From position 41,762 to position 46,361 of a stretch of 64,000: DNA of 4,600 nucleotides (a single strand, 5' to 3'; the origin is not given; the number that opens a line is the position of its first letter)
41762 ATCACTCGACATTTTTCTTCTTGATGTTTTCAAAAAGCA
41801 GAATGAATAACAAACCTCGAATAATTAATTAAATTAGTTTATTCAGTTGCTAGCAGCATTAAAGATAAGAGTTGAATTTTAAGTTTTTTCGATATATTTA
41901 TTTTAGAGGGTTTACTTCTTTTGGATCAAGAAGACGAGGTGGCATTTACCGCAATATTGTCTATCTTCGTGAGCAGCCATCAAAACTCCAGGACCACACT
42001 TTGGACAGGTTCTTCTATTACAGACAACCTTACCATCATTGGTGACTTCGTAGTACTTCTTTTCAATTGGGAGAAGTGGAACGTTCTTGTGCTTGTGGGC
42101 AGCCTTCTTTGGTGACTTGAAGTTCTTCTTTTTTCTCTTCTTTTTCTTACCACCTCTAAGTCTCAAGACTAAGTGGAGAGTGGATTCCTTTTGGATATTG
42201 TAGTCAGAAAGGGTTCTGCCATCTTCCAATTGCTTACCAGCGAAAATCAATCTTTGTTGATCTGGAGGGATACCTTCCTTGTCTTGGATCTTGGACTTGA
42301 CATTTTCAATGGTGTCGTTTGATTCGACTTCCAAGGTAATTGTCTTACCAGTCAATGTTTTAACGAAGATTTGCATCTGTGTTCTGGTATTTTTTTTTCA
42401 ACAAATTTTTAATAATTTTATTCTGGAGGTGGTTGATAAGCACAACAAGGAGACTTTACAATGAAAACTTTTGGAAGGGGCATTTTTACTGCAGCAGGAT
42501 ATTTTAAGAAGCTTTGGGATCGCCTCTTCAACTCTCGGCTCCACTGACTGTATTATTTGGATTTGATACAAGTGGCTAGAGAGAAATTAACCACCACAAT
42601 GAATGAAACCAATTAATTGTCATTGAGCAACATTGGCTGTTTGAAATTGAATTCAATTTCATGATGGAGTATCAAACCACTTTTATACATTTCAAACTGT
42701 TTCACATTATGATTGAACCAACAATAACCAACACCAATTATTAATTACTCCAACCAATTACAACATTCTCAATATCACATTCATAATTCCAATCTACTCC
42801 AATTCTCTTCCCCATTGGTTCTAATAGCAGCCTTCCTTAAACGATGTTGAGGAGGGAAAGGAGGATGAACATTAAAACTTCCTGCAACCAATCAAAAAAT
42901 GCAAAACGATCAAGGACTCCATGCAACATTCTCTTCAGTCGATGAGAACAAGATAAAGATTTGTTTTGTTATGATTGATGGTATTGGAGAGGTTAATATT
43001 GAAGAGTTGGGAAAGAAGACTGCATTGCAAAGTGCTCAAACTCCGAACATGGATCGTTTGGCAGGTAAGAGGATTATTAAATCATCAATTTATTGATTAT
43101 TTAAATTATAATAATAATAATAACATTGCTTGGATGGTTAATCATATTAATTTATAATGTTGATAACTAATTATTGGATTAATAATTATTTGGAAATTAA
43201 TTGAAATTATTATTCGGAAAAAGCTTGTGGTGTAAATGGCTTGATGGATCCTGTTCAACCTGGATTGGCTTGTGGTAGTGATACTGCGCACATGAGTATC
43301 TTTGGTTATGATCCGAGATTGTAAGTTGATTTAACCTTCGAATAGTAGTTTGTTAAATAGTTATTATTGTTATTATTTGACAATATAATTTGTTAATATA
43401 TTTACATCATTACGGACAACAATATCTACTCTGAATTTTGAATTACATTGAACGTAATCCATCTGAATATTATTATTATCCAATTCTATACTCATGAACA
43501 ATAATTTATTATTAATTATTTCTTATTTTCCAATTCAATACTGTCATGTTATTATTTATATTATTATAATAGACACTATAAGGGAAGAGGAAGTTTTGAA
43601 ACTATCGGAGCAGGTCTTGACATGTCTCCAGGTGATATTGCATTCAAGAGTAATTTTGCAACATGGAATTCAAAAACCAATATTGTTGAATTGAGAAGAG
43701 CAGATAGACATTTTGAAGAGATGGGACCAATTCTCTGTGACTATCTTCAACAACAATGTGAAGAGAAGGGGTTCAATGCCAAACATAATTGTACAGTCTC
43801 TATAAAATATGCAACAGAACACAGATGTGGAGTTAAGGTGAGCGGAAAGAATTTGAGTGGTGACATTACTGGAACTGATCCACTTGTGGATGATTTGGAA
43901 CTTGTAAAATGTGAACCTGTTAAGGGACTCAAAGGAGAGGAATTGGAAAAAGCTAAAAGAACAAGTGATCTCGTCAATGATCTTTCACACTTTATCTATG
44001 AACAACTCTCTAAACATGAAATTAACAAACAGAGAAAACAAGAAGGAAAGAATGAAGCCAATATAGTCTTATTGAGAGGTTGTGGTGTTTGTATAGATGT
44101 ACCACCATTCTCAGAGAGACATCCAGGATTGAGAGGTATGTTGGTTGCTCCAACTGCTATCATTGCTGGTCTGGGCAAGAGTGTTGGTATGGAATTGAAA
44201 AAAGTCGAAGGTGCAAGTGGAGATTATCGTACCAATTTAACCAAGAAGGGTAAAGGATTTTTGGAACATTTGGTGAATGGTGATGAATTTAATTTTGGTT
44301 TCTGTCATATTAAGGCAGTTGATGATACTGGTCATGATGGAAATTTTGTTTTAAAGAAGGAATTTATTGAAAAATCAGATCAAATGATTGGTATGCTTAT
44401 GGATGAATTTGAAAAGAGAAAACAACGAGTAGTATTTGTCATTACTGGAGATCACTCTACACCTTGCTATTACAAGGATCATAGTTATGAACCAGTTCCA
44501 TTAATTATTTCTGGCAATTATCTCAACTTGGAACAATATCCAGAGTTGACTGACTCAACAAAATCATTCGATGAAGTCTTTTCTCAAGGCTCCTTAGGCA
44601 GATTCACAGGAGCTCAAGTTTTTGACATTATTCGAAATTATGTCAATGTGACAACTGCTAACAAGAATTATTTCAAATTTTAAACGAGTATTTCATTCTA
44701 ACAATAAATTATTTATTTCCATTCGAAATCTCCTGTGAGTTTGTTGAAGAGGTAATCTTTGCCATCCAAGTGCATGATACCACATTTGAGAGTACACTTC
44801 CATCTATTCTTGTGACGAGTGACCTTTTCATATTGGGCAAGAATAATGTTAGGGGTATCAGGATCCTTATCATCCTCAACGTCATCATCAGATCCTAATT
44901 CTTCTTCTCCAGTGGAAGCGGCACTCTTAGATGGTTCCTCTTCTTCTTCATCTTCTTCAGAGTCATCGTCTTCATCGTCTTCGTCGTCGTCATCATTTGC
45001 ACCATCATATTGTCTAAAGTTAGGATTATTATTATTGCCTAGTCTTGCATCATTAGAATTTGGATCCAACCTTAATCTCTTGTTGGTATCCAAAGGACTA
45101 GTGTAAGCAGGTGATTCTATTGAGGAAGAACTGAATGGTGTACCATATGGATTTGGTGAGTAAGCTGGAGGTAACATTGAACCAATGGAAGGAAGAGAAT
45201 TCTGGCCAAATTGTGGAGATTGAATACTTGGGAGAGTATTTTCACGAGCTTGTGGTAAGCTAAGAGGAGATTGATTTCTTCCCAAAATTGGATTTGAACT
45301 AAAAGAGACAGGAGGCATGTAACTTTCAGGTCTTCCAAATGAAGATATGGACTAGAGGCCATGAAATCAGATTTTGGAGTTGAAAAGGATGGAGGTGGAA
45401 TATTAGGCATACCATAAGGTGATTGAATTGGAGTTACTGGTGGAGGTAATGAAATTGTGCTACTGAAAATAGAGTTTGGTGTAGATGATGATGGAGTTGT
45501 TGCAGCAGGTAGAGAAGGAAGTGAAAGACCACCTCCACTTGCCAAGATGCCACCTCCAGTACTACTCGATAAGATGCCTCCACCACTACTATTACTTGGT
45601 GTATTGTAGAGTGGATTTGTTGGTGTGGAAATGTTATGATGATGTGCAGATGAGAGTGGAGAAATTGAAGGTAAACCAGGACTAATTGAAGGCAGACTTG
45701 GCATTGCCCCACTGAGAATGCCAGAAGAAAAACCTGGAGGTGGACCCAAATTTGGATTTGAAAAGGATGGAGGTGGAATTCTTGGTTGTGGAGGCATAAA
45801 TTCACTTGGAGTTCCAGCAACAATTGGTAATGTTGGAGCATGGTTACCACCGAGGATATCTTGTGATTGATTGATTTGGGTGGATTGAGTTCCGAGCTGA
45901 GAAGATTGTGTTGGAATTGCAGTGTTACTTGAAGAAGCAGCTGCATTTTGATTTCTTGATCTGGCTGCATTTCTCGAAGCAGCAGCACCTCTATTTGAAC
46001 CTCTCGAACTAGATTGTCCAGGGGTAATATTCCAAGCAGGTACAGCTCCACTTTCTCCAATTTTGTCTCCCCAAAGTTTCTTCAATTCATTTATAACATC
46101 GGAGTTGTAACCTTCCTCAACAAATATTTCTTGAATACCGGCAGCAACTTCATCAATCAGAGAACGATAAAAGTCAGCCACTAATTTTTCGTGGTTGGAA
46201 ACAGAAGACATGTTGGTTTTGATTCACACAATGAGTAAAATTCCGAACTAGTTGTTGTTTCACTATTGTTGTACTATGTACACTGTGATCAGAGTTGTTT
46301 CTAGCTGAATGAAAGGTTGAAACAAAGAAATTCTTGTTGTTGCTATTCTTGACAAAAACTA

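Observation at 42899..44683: Archaeal-type cofactor-independent phosphoglycerate mutase (ApgM) encoded by a three-exon eukaryotic gene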

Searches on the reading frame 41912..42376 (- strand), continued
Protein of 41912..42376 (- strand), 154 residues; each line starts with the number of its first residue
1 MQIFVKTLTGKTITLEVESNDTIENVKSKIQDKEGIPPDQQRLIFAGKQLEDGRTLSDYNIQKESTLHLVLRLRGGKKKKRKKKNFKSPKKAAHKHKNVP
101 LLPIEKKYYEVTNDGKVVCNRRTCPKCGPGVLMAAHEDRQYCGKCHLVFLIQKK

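Call 49: search_protein_families(library=pfam, proteins=[window:41912-42376:-, P0160, P0169, P0177, P0197, P0254, P0144, P0162], max_evalue=0.001)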
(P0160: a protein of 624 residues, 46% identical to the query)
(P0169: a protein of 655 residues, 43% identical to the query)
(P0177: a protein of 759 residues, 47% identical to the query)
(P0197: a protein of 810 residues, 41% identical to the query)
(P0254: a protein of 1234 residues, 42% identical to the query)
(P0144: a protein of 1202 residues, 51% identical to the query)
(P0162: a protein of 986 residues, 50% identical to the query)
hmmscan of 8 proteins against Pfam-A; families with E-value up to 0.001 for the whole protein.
window:41912-42376:- (154 aa): 5 families
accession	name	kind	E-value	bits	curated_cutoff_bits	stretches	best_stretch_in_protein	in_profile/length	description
PF00240.29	ubiquitin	-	2.1e-32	111.1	25.4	1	3-74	1-72/72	Ubiquitin family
PF01599.25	Ribosomal_S27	-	3.9e-20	71.9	22.3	1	106-147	2-43/44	Ribosomal protein S27a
PF11976.14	Rad60-SLD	-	1.1e-17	64.1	23.8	1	1-71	1-72/72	Ubiquitin-2 like Rad60 SUMO-like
PF14560.12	Ubiquitin_2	-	6.6e-05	23.7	23.1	1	12-69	15-79/86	Ubiquitin-like domain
PF13881.12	Rad60-SLD_2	-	7.1e-05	23.3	23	1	10-87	12-103/111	Ubiquitin-2 like Rad60 SUMO-like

P0160 (624 aa): 3 families
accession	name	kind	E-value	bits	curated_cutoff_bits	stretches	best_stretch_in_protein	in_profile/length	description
PF10143.14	PhosphMutase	-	3.8e-43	147.7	21.5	1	230-422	2-170/170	2,3-bisphosphoglycerate-independent phosphoglycerate mutase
PF01676.23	Metalloenzyme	-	1.5e-26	93.9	24.3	1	202-605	9-239/252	Metalloenzyme superfamily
PF06094.17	GGACT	-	2e-13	51.4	22.8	1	4-115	1-104/120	Gamma-glutamyl cyclotransferase, AIG2-like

P0169 (655 aa): 4 families
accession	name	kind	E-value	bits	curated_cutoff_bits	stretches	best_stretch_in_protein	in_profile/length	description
PF10143.14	PhosphMutase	-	8.5e-36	123.8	21.5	1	231-425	2-170/170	2,3-bisphosphoglycerate-independent phosphoglycerate mutase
PF01676.23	Metalloenzyme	-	3.1e-27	96.1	24.3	1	192-587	1-221/252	Metalloenzyme superfamily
PF06094.17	GGACT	-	2.3e-15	57.6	22.8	1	13-141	1-102/120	Gamma-glutamyl cyclotransferase, AIG2-like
PF13772.11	AIG2_2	-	0.00063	20.6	27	0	77-117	1-39/83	AIG2-like family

P0177 (759 aa): 3 families
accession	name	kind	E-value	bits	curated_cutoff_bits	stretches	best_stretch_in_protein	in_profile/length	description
PF10143.14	PhosphMutase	-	1.2e-41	142.8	21.5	1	320-523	1-170/170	2,3-bisphosphoglycerate-independent phosphoglycerate mutase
PF01676.23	Metalloenzyme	-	7.2e-19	68.7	24.3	2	283-649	2-172/252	Metalloenzyme superfamily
PF06094.17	GGACT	-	2.5e-08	34.9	22.8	0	121-176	53-103/120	Gamma-glutamyl cyclotransferase, AIG2-like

P0197 (810 aa): 2 families
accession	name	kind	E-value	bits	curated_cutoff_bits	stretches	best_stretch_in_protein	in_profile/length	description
PF10143.14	PhosphMutase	-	8.4e-34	117.3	21.5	1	389-589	1-170/170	2,3-bisphosphoglycerate-independent phosphoglycerate mutase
PF01676.23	Metalloenzyme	-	3.5e-24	86.1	24.3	1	387-792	32-240/252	Metalloenzyme superfamily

P0254 (1234 aa): 3 families
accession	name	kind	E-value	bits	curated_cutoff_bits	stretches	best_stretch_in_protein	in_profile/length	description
PF10143.14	PhosphMutase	-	4.8e-33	114.9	21.5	1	538-616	2-80/170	2,3-bisphosphoglycerate-independent phosphoglycerate mutase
PF01676.23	Metalloenzyme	-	3.1e-16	60.1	24.3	1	1112-1214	146-239/252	Metalloenzyme superfamily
PF06094.17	GGACT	-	1e-06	29.8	22.8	1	8-101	1-83/120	Gamma-glutamyl cyclotransferase, AIG2-like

P0144 (1202 aa): 6 families
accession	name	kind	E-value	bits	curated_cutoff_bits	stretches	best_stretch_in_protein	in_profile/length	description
PF01266.30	DAO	-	5.8e-43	148.2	27.9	1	652-1085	2-351/353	FAD dependent oxidoreductase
PF10143.14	PhosphMutase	-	2.4e-39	135.4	21.5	1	87-270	1-168/170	2,3-bisphosphoglycerate-independent phosphoglycerate mutase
PF01676.23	Metalloenzyme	-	1.8e-29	103.5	24.3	2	68-403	18-189/252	Metalloenzyme superfamily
PF13450.12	NAD_binding_8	-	2.5e-06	28.1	21.9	1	654-696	1-45/68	NAD(P)-binding Rossmann-like domain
PF00890.30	FAD_binding_2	-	2.9e-06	27.2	20.4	1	652-820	2-170/414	FAD binding domain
PF07992.20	Pyr_redox_2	-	0.00032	20.6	26.1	1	651-723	2-58/291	Pyridine nucleotide-disulphide oxidoreductase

P0162 (986 aa): 8 families
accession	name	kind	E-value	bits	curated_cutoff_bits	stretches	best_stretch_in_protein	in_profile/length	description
PF10143.14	PhosphMutase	-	2.5e-43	148.4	21.5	1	56-229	1-170/170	2,3-bisphosphoglycerate-independent phosphoglycerate mutase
PF01266.30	DAO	-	5.8e-35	121.9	27.9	1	557-920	2-348/353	FAD dependent oxidoreductase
PF01676.23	Metalloenzyme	-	2.1e-20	73.8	24.3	2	36-368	14-187/252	Metalloenzyme superfamily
PF07992.20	Pyr_redox_2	-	7.3e-05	22.8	26.1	1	552-586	142-174/291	Pyridine nucleotide-disulphide oxidoreductase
PF13450.12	NAD_binding_8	-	8.5e-05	23.2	21.9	1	559-601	1-45/68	NAD(P)-binding Rossmann-like domain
PF01494.25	FAD_binding_3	-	0.00032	20.5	22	1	555-585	2-32/349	FAD binding domain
PF00890.30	FAD_binding_2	-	0.00044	20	20.4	1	557-617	2-66/414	FAD binding domain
PF01946.23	Thi4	-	0.0005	19.8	26.2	0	554-601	17-64/235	Thi4 family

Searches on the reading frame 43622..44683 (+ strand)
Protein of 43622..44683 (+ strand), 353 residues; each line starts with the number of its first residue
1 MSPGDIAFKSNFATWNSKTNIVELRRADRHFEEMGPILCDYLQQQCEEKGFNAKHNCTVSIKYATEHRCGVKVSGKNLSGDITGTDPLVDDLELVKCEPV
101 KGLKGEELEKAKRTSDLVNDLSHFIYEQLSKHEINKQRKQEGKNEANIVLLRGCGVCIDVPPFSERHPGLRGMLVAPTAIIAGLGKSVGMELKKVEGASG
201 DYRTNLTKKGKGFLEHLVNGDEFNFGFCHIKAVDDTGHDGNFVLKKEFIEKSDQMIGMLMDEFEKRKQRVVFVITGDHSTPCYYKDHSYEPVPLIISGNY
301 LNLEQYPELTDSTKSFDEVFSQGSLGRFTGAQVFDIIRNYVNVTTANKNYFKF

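Call 49: search_protein_families(library=pfam, proteins=[P0160, P0169, P0177, P0197, P0254, P0144, P0162], max_evalue=0.001)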
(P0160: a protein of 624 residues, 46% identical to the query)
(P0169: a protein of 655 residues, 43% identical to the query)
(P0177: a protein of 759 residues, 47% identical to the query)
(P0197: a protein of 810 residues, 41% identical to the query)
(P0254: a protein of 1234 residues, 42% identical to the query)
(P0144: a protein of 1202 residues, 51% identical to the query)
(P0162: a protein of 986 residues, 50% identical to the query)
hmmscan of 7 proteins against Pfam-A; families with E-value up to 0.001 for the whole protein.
P0160 (624 aa): 3 families
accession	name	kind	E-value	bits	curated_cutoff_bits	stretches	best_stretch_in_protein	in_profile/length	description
PF10143.14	PhosphMutase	-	3.8e-43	147.7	21.5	1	230-422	2-170/170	2,3-bisphosphoglycerate-independent phosphoglycerate mutase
PF01676.23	Metalloenzyme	-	1.5e-26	93.9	24.3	1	202-605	9-239/252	Metalloenzyme superfamily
PF06094.17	GGACT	-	2e-13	51.4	22.8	1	4-115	1-104/120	Gamma-glutamyl cyclotransferase, AIG2-like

P0169 (655 aa): 4 families
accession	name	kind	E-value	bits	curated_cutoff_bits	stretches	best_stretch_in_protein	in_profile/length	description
PF10143.14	PhosphMutase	-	8.5e-36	123.8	21.5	1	231-425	2-170/170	2,3-bisphosphoglycerate-independent phosphoglycerate mutase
PF01676.23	Metalloenzyme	-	3.1e-27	96.1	24.3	1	192-587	1-221/252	Metalloenzyme superfamily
PF06094.17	GGACT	-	2.3e-15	57.6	22.8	1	13-141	1-102/120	Gamma-glutamyl cyclotransferase, AIG2-like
PF13772.11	AIG2_2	-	0.00063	20.6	27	0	77-117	1-39/83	AIG2-like family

P0177 (759 aa): 3 families
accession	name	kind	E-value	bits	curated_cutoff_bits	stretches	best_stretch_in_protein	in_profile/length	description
PF10143.14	PhosphMutase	-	1.2e-41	142.8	21.5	1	320-523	1-170/170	2,3-bisphosphoglycerate-independent phosphoglycerate mutase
PF01676.23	Metalloenzyme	-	7.2e-19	68.7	24.3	2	283-649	2-172/252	Metalloenzyme superfamily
PF06094.17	GGACT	-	2.5e-08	34.9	22.8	0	121-176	53-103/120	Gamma-glutamyl cyclotransferase, AIG2-like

P0197 (810 aa): 2 families
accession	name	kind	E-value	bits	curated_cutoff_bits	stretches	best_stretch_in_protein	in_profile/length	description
PF10143.14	PhosphMutase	-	8.4e-34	117.3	21.5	1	389-589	1-170/170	2,3-bisphosphoglycerate-independent phosphoglycerate mutase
PF01676.23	Metalloenzyme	-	3.5e-24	86.1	24.3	1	387-792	32-240/252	Metalloenzyme superfamily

P0254 (1234 aa): 3 families
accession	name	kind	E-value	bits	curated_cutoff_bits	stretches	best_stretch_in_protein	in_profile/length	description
PF10143.14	PhosphMutase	-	4.8e-33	114.9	21.5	1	538-616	2-80/170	2,3-bisphosphoglycerate-independent phosphoglycerate mutase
PF01676.23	Metalloenzyme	-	3.1e-16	60.1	24.3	1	1112-1214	146-239/252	Metalloenzyme superfamily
PF06094.17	GGACT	-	1e-06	29.8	22.8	1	8-101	1-83/120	Gamma-glutamyl cyclotransferase, AIG2-like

P0144 (1202 aa): 6 families
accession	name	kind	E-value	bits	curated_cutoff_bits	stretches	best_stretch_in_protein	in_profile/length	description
PF01266.30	DAO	-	5.8e-43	148.2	27.9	1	652-1085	2-351/353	FAD dependent oxidoreductase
PF10143.14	PhosphMutase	-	2.4e-39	135.4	21.5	1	87-270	1-168/170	2,3-bisphosphoglycerate-independent phosphoglycerate mutase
PF01676.23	Metalloenzyme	-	1.8e-29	103.5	24.3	2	68-403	18-189/252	Metalloenzyme superfamily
PF13450.12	NAD_binding_8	-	2.5e-06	28.1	21.9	1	654-696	1-45/68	NAD(P)-binding Rossmann-like domain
PF00890.30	FAD_binding_2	-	2.9e-06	27.2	20.4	1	652-820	2-170/414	FAD binding domain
PF07992.20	Pyr_redox_2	-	0.00032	20.6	26.1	1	651-723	2-58/291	Pyridine nucleotide-disulphide oxidoreductase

P0162 (986 aa): 8 families
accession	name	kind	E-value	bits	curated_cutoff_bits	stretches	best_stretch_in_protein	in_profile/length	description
PF10143.14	PhosphMutase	-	2.5e-43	148.4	21.5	1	56-229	1-170/170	2,3-bisphosphoglycerate-independent phosphoglycerate mutase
PF01266.30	DAO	-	5.8e-35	121.9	27.9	1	557-920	2-348/353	FAD dependent oxidoreductase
PF01676.23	Metalloenzyme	-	2.1e-20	73.8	24.3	2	36-368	14-187/252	Metalloenzyme superfamily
PF07992.20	Pyr_redox_2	-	7.3e-05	22.8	26.1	1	552-586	142-174/291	Pyridine nucleotide-disulphide oxidoreductase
PF13450.12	NAD_binding_8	-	8.5e-05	23.2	21.9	1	559-601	1-45/68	NAD(P)-binding Rossmann-like domain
PF01494.25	FAD_binding_3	-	0.00032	20.5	22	1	555-585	2-32/349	FAD binding domain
PF00890.30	FAD_binding_2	-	0.00044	20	20.4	1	557-617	2-66/414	FAD binding domain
PF01946.23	Thi4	-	0.0005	19.8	26.2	0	554-601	17-64/235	Thi4 family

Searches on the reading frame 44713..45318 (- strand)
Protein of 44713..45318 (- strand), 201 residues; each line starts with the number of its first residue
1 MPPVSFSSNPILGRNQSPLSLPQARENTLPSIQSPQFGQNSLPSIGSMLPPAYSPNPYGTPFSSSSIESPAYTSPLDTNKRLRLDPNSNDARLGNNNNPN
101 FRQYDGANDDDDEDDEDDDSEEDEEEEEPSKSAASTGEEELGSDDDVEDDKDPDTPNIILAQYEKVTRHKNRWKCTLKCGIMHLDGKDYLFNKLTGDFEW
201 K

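Call 49: search_protein_families(library=pfam, proteins=[window:44713-45318:-], max_evalue=0.001)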
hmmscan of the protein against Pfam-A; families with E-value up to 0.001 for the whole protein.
window:44713-45318:- (201 aa): 1 family
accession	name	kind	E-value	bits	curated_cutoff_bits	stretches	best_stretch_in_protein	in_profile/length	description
PF03153.18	TFIIA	-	1.1e-31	111.7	36.2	1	91-200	317-415/415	Transcription factor IIA, alpha/beta subunit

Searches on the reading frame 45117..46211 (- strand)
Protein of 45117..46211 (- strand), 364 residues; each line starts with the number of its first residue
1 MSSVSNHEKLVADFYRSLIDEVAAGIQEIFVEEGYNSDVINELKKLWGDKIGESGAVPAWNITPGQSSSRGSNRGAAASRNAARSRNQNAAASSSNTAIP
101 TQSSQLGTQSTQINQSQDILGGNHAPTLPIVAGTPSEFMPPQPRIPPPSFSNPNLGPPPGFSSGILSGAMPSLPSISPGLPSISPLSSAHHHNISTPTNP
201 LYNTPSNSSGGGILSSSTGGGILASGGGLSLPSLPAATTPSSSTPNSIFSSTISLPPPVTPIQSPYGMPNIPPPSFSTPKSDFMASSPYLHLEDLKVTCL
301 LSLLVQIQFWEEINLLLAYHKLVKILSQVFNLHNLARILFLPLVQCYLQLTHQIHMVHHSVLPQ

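Call 49: search_protein_families(library=pfam, proteins=[window:45117-46211:-], max_evalue=0.001)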
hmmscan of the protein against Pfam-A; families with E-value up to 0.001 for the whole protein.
window:45117-46211:- (364 aa): 1 family
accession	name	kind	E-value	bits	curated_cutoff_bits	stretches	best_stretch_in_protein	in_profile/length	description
PF03153.18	TFIIA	-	8.3e-12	46.2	36.2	1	15-120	2-106/415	Transcription factor IIA, alpha/beta subunit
